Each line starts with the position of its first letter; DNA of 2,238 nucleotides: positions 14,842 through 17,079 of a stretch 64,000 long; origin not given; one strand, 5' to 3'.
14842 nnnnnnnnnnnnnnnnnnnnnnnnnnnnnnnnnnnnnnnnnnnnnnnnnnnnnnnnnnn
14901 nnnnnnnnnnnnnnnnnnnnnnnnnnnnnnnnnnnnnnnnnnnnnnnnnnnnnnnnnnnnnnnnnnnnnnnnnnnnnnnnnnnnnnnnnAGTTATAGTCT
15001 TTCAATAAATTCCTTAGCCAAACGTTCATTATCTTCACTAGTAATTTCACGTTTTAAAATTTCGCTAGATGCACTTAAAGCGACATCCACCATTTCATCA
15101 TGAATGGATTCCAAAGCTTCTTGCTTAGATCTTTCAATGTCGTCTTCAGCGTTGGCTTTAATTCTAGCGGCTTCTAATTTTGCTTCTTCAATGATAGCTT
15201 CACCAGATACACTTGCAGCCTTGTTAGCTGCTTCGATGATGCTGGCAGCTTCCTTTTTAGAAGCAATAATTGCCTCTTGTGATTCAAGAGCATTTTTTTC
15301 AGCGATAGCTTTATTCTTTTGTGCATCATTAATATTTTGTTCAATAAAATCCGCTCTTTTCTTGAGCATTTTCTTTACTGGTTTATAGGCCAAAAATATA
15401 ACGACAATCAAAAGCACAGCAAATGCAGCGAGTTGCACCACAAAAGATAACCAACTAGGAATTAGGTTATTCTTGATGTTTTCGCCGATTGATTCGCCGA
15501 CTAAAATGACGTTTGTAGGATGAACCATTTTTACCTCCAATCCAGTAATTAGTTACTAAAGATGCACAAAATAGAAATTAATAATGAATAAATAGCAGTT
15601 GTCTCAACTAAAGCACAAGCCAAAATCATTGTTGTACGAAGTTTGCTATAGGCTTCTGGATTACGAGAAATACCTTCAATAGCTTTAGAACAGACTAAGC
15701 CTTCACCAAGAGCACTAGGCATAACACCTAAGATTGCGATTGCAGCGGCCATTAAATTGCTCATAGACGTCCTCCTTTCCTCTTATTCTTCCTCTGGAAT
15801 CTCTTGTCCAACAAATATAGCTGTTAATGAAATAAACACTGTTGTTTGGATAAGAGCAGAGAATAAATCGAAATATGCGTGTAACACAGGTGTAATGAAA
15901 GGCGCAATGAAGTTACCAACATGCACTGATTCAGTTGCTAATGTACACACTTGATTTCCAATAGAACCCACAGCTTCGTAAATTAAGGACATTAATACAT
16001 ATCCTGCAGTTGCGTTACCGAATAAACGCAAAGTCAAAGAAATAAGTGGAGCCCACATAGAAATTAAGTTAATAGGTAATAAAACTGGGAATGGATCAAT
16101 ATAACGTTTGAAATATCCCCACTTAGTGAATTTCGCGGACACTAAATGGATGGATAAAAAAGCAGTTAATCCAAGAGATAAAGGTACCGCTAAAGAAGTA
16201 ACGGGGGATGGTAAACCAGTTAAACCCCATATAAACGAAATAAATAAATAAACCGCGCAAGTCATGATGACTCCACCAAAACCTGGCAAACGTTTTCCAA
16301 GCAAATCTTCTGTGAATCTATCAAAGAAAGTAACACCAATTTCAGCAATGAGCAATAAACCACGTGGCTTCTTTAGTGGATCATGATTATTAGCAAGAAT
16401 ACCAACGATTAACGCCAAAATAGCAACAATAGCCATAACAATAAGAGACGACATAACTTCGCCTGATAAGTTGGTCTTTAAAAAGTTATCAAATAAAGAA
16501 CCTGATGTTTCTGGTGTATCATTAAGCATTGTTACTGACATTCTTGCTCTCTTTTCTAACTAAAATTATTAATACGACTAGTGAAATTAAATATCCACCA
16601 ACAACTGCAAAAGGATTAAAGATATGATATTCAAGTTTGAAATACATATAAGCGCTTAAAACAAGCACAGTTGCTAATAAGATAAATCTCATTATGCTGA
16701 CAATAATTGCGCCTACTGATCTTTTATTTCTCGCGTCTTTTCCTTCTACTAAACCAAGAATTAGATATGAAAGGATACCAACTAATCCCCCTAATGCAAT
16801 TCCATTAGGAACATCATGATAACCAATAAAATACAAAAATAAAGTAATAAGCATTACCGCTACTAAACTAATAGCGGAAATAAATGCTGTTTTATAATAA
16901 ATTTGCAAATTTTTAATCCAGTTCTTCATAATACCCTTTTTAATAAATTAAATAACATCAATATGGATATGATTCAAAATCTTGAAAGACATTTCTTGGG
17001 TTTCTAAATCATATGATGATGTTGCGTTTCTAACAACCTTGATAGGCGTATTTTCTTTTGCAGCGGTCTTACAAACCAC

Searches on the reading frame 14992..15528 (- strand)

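Call 55: search_protein_families(library=pfam, proteins=[window:14992-15528:-], max_evalue=0.00001)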
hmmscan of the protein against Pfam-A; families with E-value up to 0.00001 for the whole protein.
window:14992-15528:- (178 aa): 1 family
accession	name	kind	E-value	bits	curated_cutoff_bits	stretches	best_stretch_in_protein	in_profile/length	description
PF00430.23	ATP-synt_B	-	2e-24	86.6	28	1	29-158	2-131/132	ATP synthase B/B' CF(0)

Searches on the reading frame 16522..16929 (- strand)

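Call 55: search_protein_families(library=pfam, proteins=[window:16522-16929:-], max_evalue=0.00001)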
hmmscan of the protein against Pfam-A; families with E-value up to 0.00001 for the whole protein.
window:16522-16929:- (135 aa): 0 families

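Call 69: search_protein_families(library=pfam, proteins=[window:16522-16929:-], max_evalue=0.01)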
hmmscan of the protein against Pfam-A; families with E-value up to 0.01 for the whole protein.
window:16522-16929:- (135 aa): 2 families
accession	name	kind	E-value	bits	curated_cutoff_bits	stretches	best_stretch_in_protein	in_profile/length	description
PF03899.21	ATP-synt_I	-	0.0014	19.5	25.1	1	19-113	4-98/99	ATP synthase I chain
PF01757.29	Acyl_transf_3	-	0.0016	18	31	1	13-128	146-268/326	Acyltransferase domain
